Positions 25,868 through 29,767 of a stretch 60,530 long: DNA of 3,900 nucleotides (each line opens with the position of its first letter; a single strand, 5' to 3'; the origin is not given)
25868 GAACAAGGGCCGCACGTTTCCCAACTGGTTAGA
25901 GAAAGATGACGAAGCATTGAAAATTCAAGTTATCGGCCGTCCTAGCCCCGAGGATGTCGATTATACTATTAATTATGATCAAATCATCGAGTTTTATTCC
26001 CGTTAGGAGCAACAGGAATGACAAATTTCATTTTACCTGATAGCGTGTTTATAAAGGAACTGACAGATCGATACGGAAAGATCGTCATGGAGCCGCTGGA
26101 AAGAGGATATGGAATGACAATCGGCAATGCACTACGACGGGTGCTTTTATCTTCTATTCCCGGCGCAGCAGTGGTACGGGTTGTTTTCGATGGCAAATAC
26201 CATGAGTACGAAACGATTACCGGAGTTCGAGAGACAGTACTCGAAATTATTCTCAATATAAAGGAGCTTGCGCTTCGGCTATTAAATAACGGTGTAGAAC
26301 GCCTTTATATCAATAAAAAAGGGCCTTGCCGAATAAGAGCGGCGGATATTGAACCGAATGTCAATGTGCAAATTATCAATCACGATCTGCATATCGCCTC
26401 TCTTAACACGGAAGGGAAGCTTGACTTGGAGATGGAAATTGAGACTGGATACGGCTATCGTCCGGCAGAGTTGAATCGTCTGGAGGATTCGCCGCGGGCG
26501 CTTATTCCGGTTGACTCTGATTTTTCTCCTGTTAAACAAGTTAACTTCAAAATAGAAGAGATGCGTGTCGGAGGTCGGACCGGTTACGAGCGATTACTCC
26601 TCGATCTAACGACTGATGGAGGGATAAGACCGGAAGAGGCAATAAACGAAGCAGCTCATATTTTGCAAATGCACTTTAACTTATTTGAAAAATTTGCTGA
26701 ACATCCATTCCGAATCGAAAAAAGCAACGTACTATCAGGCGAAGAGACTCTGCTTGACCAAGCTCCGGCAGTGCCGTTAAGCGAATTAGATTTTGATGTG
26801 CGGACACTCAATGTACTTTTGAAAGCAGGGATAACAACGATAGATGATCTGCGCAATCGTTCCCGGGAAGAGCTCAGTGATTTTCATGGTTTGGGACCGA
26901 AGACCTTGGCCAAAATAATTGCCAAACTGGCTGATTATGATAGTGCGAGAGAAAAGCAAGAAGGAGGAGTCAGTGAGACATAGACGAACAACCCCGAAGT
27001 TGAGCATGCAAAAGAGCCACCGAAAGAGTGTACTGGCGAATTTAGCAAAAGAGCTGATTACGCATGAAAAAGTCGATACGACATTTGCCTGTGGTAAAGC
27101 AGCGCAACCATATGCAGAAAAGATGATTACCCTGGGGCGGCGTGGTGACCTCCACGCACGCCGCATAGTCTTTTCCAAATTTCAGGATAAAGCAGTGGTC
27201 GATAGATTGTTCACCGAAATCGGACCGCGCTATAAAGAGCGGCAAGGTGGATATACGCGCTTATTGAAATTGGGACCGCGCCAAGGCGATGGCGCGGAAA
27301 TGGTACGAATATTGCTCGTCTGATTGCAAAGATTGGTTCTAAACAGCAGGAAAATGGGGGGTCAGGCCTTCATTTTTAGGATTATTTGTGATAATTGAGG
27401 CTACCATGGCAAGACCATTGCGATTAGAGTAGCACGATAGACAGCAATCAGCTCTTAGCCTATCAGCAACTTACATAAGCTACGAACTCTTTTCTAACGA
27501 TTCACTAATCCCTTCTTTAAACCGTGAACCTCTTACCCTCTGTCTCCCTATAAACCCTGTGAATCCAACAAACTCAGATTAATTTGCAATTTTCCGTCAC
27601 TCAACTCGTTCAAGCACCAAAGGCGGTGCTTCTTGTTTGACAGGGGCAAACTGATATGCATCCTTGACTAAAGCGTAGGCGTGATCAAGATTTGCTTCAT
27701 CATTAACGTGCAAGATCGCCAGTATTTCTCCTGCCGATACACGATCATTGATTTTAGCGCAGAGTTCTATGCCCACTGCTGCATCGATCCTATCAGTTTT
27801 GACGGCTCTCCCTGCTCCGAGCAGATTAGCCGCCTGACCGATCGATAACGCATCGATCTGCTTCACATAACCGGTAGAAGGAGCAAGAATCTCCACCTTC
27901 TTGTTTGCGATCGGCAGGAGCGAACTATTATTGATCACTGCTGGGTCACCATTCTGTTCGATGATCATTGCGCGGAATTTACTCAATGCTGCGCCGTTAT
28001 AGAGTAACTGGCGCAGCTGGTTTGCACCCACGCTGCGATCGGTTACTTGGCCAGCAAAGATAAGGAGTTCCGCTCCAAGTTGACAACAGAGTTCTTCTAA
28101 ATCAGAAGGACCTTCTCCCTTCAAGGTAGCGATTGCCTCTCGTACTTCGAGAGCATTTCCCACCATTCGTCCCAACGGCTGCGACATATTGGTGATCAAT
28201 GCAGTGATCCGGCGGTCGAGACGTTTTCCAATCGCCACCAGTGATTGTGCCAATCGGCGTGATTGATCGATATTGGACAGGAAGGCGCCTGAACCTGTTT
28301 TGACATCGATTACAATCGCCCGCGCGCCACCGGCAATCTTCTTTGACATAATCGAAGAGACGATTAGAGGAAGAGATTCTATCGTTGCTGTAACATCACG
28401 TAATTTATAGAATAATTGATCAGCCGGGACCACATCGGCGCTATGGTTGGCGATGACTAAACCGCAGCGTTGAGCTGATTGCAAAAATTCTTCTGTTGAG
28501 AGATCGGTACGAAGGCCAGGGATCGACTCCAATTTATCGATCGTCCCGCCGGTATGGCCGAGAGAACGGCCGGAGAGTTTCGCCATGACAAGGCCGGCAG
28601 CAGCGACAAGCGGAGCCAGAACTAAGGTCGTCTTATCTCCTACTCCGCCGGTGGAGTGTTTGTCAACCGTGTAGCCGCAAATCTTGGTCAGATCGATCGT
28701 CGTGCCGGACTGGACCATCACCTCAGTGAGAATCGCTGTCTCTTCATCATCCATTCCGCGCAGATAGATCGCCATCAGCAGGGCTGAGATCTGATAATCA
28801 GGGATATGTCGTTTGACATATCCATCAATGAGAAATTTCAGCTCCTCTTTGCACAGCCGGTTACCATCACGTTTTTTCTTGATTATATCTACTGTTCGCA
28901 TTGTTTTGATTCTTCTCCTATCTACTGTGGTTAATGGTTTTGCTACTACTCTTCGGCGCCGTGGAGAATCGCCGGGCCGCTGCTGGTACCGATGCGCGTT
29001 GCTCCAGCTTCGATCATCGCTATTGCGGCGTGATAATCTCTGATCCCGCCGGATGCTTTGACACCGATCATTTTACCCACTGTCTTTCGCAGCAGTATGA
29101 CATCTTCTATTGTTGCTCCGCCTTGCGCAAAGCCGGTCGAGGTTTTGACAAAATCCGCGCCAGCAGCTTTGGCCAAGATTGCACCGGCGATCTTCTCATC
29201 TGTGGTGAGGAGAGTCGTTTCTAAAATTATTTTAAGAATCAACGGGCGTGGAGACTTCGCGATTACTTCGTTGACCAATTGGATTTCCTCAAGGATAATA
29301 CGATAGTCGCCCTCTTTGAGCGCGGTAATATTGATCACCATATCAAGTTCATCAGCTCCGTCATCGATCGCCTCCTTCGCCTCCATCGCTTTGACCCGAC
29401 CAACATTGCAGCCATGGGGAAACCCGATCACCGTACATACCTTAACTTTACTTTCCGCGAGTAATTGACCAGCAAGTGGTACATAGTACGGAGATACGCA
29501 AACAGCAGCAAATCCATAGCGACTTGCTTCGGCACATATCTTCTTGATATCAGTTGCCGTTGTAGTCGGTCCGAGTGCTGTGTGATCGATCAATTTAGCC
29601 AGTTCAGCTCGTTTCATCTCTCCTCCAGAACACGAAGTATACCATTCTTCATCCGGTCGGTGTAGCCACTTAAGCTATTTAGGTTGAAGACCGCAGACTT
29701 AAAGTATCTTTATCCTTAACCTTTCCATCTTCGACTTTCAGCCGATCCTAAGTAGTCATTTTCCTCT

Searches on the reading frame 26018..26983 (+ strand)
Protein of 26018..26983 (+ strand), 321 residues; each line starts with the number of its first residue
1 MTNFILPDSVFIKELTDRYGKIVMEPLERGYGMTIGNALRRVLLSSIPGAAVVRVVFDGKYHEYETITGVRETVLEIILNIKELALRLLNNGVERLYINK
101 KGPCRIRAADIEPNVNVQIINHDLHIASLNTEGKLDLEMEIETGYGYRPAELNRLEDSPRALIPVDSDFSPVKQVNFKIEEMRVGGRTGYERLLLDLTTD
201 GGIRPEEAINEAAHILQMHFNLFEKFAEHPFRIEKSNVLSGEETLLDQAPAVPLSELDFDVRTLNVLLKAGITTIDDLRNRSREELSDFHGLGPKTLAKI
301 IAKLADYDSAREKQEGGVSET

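Call 69: search_protein_families(library=pfam, proteins=[window:26018-26983:+], max_evalue=1e-8)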
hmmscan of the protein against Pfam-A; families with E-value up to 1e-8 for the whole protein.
window:26018-26983:+ (321 aa): 3 families
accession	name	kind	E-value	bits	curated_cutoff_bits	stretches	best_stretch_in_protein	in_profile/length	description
PF01000.31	RNA_pol_A_bac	-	2.7e-28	99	33.9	1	57-170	3-119/119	RNA polymerase Rpb3/RpoA insert domain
PF01193.29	RNA_pol_L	-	1.7e-21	76.2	24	1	25-220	1-74/74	RNA polymerase Rpb3/Rpb11 dimerisation domain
PF03118.21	RNA_pol_A_CTD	-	2e-12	47.1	23.8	1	250-305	11-66/67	Bacterial RNA polymerase, alpha chain C terminal domain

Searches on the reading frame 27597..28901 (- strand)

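Call 69: search_protein_families(library=pfam, proteins=[window:27597-28901:-], max_evalue=1e-8)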
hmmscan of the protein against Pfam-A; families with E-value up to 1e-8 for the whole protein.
window:27597-28901:- (434 aa): 3 families
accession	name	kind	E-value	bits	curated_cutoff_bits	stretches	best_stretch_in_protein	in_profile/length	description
PF00591.27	Glycos_transf_3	-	1.5e-41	143.1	27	1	77-306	3-253/253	Glycosyl transferase family, a/b domain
PF07831.19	PYNP_C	-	6.9e-23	80.6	27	1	345-418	1-74/75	Pyrimidine nucleoside phosphorylase C-terminal domain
PF02885.22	Glycos_trans_3N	-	1.9e-21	76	26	1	5-66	2-63/63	Glycosyl transferase family, helical bundle domain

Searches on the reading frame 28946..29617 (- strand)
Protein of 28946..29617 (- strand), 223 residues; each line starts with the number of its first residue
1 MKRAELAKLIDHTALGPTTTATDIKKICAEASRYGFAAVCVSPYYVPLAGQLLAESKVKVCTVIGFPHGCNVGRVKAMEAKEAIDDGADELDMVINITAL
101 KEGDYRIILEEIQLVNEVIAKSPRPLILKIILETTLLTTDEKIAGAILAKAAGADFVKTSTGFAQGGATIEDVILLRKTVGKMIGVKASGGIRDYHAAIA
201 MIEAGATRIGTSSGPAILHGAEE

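Call 69: search_protein_families(library=pfam, proteins=[window:28946-29617:-], max_evalue=1e-8)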
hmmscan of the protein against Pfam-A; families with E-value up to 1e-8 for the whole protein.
window:28946-29617:- (223 aa): 1 family
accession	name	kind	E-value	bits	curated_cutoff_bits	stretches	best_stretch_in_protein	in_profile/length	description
PF01791.15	DeoC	-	3e-19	70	23.8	1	8-218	4-227/229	DeoC/LacD family aldolase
